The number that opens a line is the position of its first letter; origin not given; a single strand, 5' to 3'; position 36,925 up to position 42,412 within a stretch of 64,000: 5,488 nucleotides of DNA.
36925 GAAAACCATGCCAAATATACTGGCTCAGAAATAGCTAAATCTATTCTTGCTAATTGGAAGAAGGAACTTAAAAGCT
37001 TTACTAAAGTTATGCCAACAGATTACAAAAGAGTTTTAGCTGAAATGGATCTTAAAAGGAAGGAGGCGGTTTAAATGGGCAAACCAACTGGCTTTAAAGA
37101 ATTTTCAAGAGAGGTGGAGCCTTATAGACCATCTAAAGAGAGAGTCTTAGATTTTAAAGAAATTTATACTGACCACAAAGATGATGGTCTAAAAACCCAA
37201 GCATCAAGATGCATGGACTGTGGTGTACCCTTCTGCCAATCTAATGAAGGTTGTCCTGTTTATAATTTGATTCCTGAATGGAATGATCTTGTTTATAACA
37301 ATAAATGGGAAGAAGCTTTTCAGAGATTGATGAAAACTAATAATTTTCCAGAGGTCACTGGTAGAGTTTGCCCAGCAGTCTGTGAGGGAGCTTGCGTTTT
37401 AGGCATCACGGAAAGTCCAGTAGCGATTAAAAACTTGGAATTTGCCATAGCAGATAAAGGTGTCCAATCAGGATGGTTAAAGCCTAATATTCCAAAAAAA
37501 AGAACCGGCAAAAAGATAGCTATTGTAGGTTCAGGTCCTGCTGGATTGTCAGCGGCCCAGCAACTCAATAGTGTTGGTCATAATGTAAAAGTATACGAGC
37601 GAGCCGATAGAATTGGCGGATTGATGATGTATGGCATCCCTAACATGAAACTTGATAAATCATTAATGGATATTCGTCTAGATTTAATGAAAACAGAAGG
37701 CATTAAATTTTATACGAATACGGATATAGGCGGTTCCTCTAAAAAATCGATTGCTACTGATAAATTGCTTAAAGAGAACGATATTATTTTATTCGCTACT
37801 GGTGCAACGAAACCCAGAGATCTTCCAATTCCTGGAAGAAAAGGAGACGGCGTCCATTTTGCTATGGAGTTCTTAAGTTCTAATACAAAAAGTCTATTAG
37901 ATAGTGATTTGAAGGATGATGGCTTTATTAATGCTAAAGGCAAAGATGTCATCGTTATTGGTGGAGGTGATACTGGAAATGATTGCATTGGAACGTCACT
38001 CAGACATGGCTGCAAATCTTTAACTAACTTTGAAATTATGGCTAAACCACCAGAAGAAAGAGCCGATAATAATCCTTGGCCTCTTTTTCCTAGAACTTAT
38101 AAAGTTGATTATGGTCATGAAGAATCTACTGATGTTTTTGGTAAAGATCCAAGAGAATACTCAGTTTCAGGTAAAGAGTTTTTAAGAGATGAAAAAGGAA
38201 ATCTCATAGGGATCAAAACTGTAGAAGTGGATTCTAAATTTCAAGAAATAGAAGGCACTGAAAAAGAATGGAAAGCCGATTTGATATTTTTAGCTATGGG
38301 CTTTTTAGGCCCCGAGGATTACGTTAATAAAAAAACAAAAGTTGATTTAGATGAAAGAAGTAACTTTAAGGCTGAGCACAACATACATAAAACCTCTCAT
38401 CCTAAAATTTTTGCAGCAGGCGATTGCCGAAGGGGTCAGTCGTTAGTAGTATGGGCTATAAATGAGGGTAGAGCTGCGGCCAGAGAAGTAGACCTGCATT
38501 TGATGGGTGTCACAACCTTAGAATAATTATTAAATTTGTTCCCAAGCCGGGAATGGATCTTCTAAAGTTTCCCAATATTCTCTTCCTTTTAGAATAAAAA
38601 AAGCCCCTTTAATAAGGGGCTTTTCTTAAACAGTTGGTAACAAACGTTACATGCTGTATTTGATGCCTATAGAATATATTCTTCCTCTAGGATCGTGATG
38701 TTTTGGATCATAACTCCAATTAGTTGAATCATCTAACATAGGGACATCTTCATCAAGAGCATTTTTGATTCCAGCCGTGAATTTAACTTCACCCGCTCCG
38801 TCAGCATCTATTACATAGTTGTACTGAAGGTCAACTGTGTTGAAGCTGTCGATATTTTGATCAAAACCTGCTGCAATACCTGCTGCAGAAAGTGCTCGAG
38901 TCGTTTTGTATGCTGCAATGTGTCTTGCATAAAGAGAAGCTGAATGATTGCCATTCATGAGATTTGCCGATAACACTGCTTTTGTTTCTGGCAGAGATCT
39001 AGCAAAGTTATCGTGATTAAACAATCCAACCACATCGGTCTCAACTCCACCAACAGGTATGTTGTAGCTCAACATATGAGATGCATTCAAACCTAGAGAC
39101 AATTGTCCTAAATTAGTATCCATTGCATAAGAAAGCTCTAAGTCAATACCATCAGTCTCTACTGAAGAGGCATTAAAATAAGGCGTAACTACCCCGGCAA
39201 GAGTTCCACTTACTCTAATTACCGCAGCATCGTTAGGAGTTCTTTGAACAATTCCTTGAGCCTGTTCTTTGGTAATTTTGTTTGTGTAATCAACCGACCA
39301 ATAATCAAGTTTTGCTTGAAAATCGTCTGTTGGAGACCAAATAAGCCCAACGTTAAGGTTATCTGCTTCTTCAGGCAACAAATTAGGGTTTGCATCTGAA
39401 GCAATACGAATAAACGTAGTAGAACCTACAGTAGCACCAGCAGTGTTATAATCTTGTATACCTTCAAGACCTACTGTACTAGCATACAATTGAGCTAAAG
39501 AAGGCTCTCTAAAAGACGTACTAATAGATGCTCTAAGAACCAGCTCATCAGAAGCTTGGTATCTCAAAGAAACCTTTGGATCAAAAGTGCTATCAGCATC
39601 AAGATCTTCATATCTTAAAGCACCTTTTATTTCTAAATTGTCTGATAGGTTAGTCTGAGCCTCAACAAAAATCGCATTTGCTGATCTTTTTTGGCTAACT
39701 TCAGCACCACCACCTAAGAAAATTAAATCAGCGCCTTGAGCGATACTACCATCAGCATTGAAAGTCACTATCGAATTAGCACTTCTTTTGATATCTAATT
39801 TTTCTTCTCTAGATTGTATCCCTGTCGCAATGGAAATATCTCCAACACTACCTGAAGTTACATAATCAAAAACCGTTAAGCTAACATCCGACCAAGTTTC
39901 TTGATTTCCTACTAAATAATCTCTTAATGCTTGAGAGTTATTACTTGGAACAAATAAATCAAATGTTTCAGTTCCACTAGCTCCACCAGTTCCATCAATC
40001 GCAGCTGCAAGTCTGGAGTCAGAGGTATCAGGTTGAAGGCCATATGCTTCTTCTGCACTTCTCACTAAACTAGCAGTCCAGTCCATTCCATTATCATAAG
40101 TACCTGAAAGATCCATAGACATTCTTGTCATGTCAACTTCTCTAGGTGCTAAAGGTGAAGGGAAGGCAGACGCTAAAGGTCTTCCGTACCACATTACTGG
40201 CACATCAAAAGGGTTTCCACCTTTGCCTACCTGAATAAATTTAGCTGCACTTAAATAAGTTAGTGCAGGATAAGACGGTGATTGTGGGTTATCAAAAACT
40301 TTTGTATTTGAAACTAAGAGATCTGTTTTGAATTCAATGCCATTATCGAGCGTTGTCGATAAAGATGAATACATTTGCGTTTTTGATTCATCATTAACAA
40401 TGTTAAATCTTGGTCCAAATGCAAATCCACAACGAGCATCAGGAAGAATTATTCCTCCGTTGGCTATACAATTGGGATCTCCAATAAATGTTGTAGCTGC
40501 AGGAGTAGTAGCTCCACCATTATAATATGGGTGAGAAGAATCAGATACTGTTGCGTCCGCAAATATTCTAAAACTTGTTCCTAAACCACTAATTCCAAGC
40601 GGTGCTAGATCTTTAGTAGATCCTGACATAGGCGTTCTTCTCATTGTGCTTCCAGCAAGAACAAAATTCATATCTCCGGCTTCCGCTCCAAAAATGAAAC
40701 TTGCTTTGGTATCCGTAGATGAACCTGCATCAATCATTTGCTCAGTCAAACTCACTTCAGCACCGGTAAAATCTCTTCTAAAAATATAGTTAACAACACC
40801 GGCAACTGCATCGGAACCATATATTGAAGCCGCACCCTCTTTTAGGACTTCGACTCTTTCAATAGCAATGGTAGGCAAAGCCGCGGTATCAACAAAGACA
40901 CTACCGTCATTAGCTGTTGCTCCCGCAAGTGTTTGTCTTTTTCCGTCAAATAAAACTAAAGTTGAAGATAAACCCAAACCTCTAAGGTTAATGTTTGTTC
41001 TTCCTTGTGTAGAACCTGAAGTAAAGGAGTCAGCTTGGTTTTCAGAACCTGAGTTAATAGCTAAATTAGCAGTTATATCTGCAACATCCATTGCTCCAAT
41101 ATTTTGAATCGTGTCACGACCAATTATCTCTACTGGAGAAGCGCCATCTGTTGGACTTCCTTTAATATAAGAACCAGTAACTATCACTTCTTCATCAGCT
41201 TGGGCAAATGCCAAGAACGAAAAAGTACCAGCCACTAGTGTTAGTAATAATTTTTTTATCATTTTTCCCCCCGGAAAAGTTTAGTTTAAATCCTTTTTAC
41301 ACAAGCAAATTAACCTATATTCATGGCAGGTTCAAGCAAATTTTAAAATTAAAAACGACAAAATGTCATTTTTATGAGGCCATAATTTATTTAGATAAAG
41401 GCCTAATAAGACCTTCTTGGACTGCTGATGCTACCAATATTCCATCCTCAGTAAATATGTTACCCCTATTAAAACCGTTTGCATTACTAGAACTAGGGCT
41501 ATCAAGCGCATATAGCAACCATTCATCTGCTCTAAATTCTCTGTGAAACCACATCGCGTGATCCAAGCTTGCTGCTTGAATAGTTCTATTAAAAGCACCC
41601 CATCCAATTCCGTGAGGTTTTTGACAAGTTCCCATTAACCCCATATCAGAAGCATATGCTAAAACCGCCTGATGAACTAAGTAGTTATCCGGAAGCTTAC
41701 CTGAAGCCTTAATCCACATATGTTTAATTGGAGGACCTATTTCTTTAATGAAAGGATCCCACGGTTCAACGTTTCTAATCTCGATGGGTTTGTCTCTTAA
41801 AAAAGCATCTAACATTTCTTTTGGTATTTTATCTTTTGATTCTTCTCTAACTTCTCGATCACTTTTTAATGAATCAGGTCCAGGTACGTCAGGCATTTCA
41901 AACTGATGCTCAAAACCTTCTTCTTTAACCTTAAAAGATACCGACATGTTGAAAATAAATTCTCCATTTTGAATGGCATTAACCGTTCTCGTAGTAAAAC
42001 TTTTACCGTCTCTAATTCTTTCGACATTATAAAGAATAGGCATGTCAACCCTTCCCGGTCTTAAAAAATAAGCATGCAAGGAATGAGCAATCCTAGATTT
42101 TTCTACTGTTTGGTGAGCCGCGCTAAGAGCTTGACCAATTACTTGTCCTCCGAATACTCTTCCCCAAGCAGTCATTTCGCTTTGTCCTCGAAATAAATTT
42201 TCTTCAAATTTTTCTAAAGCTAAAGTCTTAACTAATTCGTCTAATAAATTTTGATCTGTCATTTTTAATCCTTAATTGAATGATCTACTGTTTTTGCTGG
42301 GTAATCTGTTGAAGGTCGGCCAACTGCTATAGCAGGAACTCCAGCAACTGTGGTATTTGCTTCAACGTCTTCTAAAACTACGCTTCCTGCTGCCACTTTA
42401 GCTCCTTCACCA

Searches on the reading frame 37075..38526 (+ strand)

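Call 48: search_protein_families(library=pfam, proteins=[window:37075-38526:+], max_evalue=0.00001)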
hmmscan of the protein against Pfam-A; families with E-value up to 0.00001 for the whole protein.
window:37075-38526:+ (483 aa): 7 families
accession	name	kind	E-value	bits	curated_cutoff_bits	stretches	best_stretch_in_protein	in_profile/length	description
PF07992.20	Pyr_redox_2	-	8.8e-26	91.4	26.1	2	147-317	2-169/291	Pyridine nucleotide-disulphide oxidoreductase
PF14691.11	Fer4_20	-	2.9e-25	88.7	25.8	1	25-132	3-111/113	Dihydroprymidine dehydrogenase domain II, 4Fe-4S cluster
PF00070.33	Pyr_redox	-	4.4e-10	40.4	22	1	147-220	1-65/82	Pyridine nucleotide-disulphide oxidoreductase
PF13450.12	NAD_binding_8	-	4.4e-09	36.9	21.9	1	150-184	1-35/68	NAD(P)-binding Rossmann-like domain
PF01593.30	Amino_oxidase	-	8.3e-08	32.4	19.8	1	156-184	2-30/443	Flavin containing amine oxidoreductase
PF13738.12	Pyr_redox_3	-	5.2e-07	29.7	30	0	150-180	2-32/305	Pyridine nucleotide-disulphide oxidoreductase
PF03486.20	HI0933_like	-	8.8e-06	25.8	50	0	147-181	2-36/244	HI0933-like protein Rossmann domain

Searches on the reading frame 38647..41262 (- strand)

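Call 48: search_protein_families(library=pfam, proteins=[window:38647-41262:-], max_evalue=0.00001)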
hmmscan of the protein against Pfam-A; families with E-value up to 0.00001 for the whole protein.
window:38647-41262:- (871 aa): 2 families
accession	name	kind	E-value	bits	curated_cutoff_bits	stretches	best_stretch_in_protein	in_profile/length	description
PF00593.30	TonB_dep_Rec_b-barrel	-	1.1e-35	124.8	27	1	370-834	54-435/436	TonB dependent receptor-like, beta-barrel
PF07715.20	Plug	-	3e-16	60.3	23.9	1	39-156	4-107/107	TonB-dependent Receptor Plug Domain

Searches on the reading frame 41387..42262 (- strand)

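Call 48: search_protein_families(library=pfam, proteins=[window:41387-42262:-], max_evalue=0.00001)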
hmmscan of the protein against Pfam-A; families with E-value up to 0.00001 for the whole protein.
window:41387-42262:- (291 aa): 3 families
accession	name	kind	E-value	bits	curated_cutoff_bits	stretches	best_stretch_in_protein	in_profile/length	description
PF02551.21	Acyl_CoA_thio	-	3.7e-41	140.5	21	2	180-285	31-132/132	Acyl-CoA thioesterase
PF20789.3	4HBT_3C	-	7.9e-23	81.6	24.1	1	156-286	20-140/140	Acyl-CoA thioesterase C-terminal domain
PF13622.12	4HBT_3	-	1.8e-20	73.4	24.3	1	30-110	5-82/83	Acyl-CoA thioesterase N-terminal domain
